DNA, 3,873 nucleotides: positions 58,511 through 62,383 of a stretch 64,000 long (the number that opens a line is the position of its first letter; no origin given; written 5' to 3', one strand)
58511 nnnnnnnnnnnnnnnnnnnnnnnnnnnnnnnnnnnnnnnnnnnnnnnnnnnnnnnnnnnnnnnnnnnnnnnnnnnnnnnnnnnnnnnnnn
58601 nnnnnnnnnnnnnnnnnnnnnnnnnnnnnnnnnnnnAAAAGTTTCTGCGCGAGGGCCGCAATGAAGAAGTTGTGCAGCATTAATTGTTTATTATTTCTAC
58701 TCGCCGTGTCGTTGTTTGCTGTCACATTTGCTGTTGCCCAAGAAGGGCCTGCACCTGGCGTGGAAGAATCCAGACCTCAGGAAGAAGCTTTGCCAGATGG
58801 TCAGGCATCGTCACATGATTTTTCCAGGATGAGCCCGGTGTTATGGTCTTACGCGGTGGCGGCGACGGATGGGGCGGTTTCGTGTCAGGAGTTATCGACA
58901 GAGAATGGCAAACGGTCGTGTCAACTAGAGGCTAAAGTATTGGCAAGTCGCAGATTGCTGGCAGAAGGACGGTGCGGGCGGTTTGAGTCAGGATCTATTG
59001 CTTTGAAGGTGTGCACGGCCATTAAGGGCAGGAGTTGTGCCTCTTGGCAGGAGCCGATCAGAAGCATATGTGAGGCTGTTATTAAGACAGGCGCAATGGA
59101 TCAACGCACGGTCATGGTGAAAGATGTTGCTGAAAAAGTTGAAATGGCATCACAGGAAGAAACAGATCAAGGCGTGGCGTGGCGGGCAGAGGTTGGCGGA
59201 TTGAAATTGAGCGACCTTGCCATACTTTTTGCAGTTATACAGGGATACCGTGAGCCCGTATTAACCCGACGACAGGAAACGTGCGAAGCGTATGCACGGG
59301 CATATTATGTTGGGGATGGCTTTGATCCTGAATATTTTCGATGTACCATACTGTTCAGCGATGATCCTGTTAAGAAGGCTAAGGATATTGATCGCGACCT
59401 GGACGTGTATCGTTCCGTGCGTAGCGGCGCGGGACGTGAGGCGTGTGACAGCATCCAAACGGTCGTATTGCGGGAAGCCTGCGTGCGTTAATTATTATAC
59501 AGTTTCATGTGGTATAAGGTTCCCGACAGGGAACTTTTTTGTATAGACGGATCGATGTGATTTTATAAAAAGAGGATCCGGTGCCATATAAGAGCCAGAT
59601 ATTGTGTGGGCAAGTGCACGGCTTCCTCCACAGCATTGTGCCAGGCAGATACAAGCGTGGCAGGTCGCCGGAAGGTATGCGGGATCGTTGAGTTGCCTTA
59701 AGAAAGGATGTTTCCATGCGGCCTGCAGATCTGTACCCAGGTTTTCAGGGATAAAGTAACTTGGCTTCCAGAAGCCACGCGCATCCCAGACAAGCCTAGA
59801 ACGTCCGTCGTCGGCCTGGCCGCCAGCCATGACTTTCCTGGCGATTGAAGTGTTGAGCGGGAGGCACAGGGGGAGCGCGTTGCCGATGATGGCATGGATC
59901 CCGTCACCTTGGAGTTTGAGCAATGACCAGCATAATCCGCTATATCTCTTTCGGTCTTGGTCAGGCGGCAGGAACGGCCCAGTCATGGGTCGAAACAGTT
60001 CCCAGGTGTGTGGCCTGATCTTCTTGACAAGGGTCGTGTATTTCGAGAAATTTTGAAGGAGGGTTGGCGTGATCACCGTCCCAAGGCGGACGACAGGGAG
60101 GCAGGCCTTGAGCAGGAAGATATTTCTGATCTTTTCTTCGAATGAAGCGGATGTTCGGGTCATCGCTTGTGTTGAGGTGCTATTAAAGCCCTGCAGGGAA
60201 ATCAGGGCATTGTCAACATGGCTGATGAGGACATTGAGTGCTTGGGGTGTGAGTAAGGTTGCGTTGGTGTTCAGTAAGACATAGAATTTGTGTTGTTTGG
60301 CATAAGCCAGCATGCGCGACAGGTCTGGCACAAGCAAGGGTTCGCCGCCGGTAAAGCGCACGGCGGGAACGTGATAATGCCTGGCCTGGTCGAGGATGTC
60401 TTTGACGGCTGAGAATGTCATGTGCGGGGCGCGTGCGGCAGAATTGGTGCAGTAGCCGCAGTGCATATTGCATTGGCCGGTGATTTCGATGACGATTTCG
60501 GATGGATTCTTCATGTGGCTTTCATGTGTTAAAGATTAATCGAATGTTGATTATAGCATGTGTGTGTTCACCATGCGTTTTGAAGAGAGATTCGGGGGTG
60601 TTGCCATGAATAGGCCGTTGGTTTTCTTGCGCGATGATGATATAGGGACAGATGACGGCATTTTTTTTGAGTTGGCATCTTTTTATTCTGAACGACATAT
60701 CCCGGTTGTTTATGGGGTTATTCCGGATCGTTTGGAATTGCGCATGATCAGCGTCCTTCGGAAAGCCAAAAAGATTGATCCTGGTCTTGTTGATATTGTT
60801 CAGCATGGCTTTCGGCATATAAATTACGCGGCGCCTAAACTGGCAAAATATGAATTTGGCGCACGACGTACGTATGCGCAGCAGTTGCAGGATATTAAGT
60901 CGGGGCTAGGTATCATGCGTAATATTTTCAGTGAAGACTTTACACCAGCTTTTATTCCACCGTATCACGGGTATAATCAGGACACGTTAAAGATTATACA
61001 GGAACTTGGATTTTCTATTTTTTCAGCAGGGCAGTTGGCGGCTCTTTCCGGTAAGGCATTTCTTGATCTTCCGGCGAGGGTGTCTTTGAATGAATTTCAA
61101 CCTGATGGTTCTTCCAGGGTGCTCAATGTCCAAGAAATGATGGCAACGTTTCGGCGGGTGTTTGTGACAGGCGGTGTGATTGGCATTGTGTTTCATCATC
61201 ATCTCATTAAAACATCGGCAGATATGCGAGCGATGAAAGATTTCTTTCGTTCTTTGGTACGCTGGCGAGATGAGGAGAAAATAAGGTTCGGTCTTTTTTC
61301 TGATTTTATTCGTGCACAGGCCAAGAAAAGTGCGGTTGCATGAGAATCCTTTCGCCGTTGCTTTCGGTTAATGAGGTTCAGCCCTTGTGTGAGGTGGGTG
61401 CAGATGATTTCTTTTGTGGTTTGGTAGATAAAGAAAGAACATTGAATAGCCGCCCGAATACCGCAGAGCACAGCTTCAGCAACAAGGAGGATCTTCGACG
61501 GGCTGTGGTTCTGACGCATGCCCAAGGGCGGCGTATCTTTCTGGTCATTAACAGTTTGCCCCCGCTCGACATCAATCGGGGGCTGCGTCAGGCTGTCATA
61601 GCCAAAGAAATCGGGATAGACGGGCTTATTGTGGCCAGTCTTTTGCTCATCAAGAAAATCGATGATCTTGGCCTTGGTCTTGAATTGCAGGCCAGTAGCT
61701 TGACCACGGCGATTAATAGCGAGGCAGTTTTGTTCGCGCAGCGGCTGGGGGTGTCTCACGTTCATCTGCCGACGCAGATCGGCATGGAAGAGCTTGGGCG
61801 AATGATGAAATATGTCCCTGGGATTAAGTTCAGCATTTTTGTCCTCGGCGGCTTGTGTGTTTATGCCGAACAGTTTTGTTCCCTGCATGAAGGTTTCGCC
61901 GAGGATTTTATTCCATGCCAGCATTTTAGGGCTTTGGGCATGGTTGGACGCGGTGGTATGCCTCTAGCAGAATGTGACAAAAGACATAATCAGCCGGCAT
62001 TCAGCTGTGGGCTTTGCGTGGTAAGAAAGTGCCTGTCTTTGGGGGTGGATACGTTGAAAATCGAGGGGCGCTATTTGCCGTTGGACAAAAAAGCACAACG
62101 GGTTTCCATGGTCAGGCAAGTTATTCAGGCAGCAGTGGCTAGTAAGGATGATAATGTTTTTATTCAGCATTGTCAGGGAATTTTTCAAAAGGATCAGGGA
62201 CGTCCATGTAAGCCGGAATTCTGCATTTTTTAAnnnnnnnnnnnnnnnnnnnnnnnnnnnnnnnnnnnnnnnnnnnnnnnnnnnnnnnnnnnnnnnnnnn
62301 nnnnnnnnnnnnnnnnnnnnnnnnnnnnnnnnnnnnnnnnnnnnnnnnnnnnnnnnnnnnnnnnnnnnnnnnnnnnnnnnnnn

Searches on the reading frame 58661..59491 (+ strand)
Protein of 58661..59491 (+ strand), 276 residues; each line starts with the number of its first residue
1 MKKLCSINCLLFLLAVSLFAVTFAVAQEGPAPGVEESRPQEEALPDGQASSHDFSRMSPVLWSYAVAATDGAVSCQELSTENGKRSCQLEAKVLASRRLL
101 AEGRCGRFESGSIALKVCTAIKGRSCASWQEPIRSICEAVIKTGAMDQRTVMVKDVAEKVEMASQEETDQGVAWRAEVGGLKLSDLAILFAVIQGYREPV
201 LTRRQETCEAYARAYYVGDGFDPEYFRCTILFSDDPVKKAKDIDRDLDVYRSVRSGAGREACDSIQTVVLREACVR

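Call 3: search_protein_families(library=ncbifam, proteins=[window:58661-59491:+], max_evalue=0.01)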
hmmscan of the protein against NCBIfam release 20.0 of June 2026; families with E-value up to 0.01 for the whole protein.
window:58661-59491:+ (276 aa): 0 families

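Call 4: search_protein_families(library=pfam, proteins=[window:58661-59491:+], max_evalue=0.01)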
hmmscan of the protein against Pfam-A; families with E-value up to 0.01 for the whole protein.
window:58661-59491:+ (276 aa): 0 families

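Call 13: search_protein_families(library=padloc, proteins=[window:58661-59491:+], max_evalue=0.01)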
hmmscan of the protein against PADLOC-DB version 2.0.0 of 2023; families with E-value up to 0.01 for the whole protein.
window:58661-59491:+ (276 aa): 1 family
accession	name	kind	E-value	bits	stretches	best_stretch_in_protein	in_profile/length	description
PDLC04327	PDC-M02B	-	0.0011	16.3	1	141-213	148-221/270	-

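Call 41: search_protein_families(library=pfam, proteins=[window:58661-59491:+], max_evalue=0.01)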
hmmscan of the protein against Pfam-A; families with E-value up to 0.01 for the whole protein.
window:58661-59491:+ (276 aa): 0 families

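Call 65: find_homologous_proteins(query=window:58661-59488:+, max_evalue=0.001)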
Query window:58661-59488:+ (276 aa): 4 proteins with E <= 0.001 among 1109 candidates.
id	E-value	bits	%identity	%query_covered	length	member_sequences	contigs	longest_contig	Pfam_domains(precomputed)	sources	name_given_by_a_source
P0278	3.8e-178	609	100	100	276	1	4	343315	-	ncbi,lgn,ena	-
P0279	9.7e-88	312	55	100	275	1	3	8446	-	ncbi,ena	-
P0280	2.4e-74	268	49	99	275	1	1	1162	-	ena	-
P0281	1.7e-65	239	44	98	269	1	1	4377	-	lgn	-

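Call 66: find_encoding_contigs(protein=P0278, flank=10000, max_places=2)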
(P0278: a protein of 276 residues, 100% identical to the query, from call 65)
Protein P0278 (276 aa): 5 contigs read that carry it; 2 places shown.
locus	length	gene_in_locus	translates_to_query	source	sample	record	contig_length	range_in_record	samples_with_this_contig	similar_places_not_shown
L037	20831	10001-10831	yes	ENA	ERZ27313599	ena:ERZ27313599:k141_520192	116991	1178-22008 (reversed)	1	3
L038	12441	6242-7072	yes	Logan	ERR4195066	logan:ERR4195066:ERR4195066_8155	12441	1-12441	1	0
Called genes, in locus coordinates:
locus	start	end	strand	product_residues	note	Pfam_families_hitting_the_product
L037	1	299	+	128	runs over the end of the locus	PF07238:PilZ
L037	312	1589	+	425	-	PF00749:tRNA-synt_1c, PF19269:Anticodon_2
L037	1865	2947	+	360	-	-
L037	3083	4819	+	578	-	-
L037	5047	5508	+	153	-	PF09835:DUF2062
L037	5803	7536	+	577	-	PF00749:tRNA-synt_1c, PF03950:tRNA-synt_1c_C, PF20974:tRNA-synt_1c_C2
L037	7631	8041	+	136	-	PF27806:HxsD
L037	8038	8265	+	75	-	-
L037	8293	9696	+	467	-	PF13353:Fer4_12, PF04055:Radical_SAM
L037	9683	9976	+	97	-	-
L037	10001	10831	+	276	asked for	-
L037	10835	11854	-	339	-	PF04055:Radical_SAM, PF13353:Fer4_12 (weak)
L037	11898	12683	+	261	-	PF10096:DUF2334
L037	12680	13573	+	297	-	PF01136:Peptidase_U32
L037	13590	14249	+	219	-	-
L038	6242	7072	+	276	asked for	-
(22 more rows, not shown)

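Call 79: predict_structure(alignment_id=A2)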
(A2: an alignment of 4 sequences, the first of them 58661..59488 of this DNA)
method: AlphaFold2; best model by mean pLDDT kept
length: 276 residues; sequences in the alignment: 4
mean_pLDDT: 63.8   pTM: 0.60
mean pLDDT of the five models: 63.8, 60.0, 51.8, 49.0, 47.5
residues with pLDDT >= 90: 24; 70-90: 94; 50-70: 72; < 50: 86
segments of 3 or more residues with pLDDT < 50: 1-51, 118-125, 128-133, 142-152, 217-220
pLDDT, mean of each block of 10 residues (from residue 1): 39 39 31 33 37 72 90 90 90 76 59 51 45 51 40 52 61 57 66 77 82 56 72 91 88 80 85 82
secondary structure, 60 per line:
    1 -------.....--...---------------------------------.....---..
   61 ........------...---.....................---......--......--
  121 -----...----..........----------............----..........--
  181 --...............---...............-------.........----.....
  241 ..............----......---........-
elements in order: H8-12 H51-55 H59-68 H81-101 E105-110 E113-118 H133-142 H153-164 H169-178 H183-197 H201-215 H223-231 H236-254 H259-264 H268-275

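Call 81: fold_search(model_id=the predicted structure, library=pdb)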
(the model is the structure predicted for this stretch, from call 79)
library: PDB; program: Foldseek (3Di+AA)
matches with E <= 10: 74; with E <= 0.001: 0
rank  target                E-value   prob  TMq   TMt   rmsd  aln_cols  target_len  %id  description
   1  9gm7_D                1.4e+00  0.04  0.14  0.13  26.2       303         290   12  MukBEF in a nucleotide-bound state with open neck gate (monomer) (released 2025-03-26)
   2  7w3z_A                1.6e+00  0.06  0.14  0.13  22.8       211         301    8  Cryo-EM Structure of Human Gastrin Releasing Peptide Receptor in complex with the agonist Gastrin Releasing Peptide an (released 2023-02-22)
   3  6z66                  1.7e+00  0.06  0.15  0.11  21.4       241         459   12  Crystal structure of apo-state neurotensin receptor 1 (released 2021-02-10)
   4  9rmw_F                1.9e+00  0.06  0.14  0.18  19.3       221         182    7  GluA4 in complex with TARP-2, open state, structure of TMD/LBD domains (released 2025-09-24)
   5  5f0k_A                3.1e+00  0.02  0.11  0.09  19.5       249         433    9  Structure of VPS35 N terminal region (released 2016-12-07)
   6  8fpg_E                3.2e+00  0.04  0.14  0.19  18.5       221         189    8  GluA2 flip Q isoform of AMPA receptor in complex with gain-of-function TARP gamma-2, with 10mM CaCl2, 150mM NaCl, 1mM  (released 2024-02-28)
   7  9qdn_E                3.4e+00  0.04  0.14  0.18  19.0       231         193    8  GluA4 in complex with TARP-2, resting state I, structure of TMD/LBD (released 2025-09-24)
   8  7e5f                  3.5e+00  0.03  0.14  0.15  20.8       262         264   11  HUMAN PPAR ALPHA LIGAND BINDING DOMAIN IN COMPLEX WITH TIPP703 OBTAINED BY SOAKING (released 2021-10-06)
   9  9p81_R                3.5e+00  0.03  0.13  0.12  22.4       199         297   12  NTSR1-Gi-NTS(8-13), GTP-bound Complex in the Canonical, AHD Open State (C-Open-GTP) (released 2026-03-25)
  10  2wdq_C                3.7e+00  0.08  0.14  0.24  15.0       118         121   12  E. coli succinate:quinone oxidoreductase (SQR) with carboxin bound (released 2009-08-25)
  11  4g7h_P                3.7e+00  0.03  0.12  0.10  19.9       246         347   10  Crystal structure of Thermus thermophilus transcription initiation complex (released 2012-10-31)
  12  3euh_A                3.7e+00  0.02  0.14  0.12  25.8       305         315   15  Crystal Structure of the MukE-MukF Complex (released 2009-01-20)
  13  2wu2_C                3.9e+00  0.07  0.14  0.25  15.5       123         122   12  Crystal structure of the E. coli succinate:quinone oxidoreductase (SQR) SdhC His84Met mutant (released 2010-08-25)
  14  5wtr_A                3.9e+00  0.04  0.14  0.17  18.4       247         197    7  Crystal structure of a prokaryotic TRIC channel in 0.5 M KCl (released 2017-04-05)
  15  9rn4_F                3.9e+00  0.04  0.14  0.20  19.2       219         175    8  GluA4 in complex with TARP-2, desensitized state, structure of TMD/LBD domains (released 2025-09-24)
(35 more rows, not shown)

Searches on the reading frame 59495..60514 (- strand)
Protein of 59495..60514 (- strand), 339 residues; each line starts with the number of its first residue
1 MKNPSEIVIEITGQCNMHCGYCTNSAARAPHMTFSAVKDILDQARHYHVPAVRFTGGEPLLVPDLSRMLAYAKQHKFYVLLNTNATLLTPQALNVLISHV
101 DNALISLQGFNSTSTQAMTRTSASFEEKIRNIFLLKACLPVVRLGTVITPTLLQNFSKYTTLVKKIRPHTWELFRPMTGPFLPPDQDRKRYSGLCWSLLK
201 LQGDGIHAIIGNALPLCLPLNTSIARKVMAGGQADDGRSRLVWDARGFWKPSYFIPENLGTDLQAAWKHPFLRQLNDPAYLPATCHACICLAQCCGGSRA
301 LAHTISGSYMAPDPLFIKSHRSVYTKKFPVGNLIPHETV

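Call 3: search_protein_families(library=ncbifam, proteins=[window:59495-60514:-], max_evalue=0.01)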
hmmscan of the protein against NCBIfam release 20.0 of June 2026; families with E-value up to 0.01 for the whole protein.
window:59495-60514:- (339 aa): 82 families (the best 25 are shown)
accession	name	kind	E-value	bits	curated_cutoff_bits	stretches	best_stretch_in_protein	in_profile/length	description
TIGR04545.1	rSAM_ahbD_hemeb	equivalog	1.5e-24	87.1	500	2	7-174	2-173/339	heme b synthase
TIGR04053.2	TIGR04053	equivalog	3.5e-24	85.7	395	2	2-174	5-184/366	TIGR04053 family radical SAM/SPASM domain-containing protein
TIGR02109.1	PQQ_syn_pqqE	equivalog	1.4e-19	70.3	381.35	1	2-155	4-161/358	pyrroloquinoline quinone biosynthesis protein PqqE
TIGR04347.1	pseudo_SAM_Halo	equivalog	4e-19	69.1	525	1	7-132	40-168/390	TIGR04347 family pseudo-SAM/SPASM protein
TIGR04317.1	W_rSAM_matur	equivalog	4.5e-19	68.8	380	1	4-166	3-174/349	tungsten cofactor oxidoreductase radical SAM maturase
TIGR02666.1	moaA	equivalog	8e-19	67.8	284.05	1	8-151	13-167/336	GTP 3',8-cyclase MoaA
TIGR04051.1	rSAM_NirJ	equivalog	1.2e-18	67.2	515.45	1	9-163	6-160/354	heme d1 biosynthesis radical SAM protein NirJ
TIGR03962.1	mycofact_rSAM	equivalog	2.1e-18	66.6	265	1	4-165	11-175/339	mycofactocin radical SAM maturase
TIGR04055.1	rSAM_NirJ2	equivalog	1.8e-17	63.9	500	1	10-134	5-132/326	putative heme d1 biosynthesis radical SAM protein NirJ2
NF038283.1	viperin_w_prok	equivalog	2.3e-17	63.1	180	1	11-177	8-189/281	viperin family antiviral radical SAM protein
TIGR04054.1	rSAM_NirJ1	equivalog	7.1e-17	61.1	650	1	7-133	38-167/387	putative heme d1 biosynthesis radical SAM protein NirJ1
TIGR02668.1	moaA_archaeal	equivalog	1.5e-16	60.3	325.25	1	7-150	12-159/303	GTP 3',8-cyclase MoaA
NF050035.1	rSAM_WgK_link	exception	2.3e-16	59.8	650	1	3-146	7-155/367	radical SAM/SPASM peptide maturase WgkB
TIGR04251.1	SCM_rSAM_ScmF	equivalog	6.3e-16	58.7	400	1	7-133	6-139/353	SynChlorMet cassette radical SAM/SPASM protein ScmF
TIGR04546.1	rSAM_ahbC_deAc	equivalog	1.3e-15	57.1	650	1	7-132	41-169/390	12,18-didecarboxysiroheme deacetylase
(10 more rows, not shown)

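Call 4: search_protein_families(library=pfam, proteins=[window:59495-60514:-], max_evalue=0.01)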
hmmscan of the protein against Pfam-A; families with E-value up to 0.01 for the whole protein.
window:59495-60514:- (339 aa): 2 families
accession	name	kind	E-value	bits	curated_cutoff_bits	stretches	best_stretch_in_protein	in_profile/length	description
PF04055.27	Radical_SAM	-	1e-19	71.7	29.5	1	9-149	1-151/166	Radical SAM superfamily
PF13353.11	Fer4_12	-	7.8e-06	26.7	22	1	14-76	14-81/137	4Fe-4S single cluster domain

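Call 13: search_protein_families(library=padloc, proteins=[window:59495-60514:-], max_evalue=0.01)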
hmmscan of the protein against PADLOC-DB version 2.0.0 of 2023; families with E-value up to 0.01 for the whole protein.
window:59495-60514:- (339 aa): 3 families
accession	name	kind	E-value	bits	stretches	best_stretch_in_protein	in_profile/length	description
PDLC02904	pVip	-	3.8e-21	73.8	1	10-177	8-176/262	Viperins associated with kinases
PDLC02903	pVip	-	1e-20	72.3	1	8-177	3-172/257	Viperins not associated with kinases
PDLC02905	pVip-kinase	-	0.00058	17.2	1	10-120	187-304/474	Viperin-kinase fusion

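Call 70: search_solved_structures(query=window:59498-60514:-, max_evalue=0.00001)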
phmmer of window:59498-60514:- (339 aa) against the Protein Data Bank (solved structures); distinct sequences matched with E-value up to 0.00001: 6.
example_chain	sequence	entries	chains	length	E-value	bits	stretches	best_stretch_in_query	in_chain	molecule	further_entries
7vob_C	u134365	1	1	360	5e-07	32.4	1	8-188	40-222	Cytosylglucuronate decarboxylase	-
7voc_C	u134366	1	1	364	5.2e-07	32.3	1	8-188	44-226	Cytosylglucuronate decarboxylase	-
7wzv_A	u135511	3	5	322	2.4e-06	30.2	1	2-101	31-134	4Fe-4S cluster-binding domain-containing protein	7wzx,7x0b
8wm2_A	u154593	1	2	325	2.5e-06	30.1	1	10-98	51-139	Fe-S radical SAM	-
9dfu_A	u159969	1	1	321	4.4e-06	29.3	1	7-176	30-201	Radical SAM core domain-containing protein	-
9dfn_A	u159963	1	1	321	7.8e-06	28.5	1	10-176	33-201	Radical SAM core domain-containing protein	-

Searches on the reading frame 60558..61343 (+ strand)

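Call 3: search_protein_families(library=ncbifam, proteins=[window:60558-61343:+], max_evalue=0.01)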
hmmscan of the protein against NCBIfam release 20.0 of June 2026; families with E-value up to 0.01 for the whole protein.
window:60558-61343:+ (261 aa): 0 families

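Call 4: search_protein_families(library=pfam, proteins=[window:60558-61343:+], max_evalue=0.01)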
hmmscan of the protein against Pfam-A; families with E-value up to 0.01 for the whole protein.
window:60558-61343:+ (261 aa): 2 families
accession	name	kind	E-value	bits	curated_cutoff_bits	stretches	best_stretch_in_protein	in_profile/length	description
PF10096.14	DUF2334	-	2.2e-09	37.6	26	1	27-222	7-195/203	Uncharacterized protein conserved in bacteria (DUF2334)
PF01522.26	Polysacc_deac_1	-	4.8e-05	23.7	23.1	1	76-153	58-122/124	Polysaccharide deacetylase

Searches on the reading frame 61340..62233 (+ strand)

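Call 3: search_protein_families(library=ncbifam, proteins=[window:61340-62233:+], max_evalue=0.01)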
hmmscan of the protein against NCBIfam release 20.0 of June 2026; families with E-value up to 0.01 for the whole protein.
window:61340-62233:+ (297 aa): 2 families
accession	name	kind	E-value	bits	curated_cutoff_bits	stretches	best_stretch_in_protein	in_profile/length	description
NF047963.1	quinone_UbiU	equivalog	3.3e-20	72.5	440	1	2-183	2-179/331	ubiquinone anaerobic biosynthesis protein UbiU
NF011996.0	PRK15452.1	equivalog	3.1e-17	62.5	534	1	3-181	7-179/449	prephenate-dependent tRNA uridine(34) hydroxylase TrhP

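Call 4: search_protein_families(library=pfam, proteins=[window:61340-62233:+], max_evalue=0.01)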
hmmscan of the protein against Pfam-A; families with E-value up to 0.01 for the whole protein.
window:61340-62233:+ (297 aa): 1 family
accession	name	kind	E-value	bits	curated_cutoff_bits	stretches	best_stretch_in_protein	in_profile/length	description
PF01136.24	Peptidase_U32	-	4.6e-24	85.4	22.4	1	88-289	11-221/233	Peptidase family U32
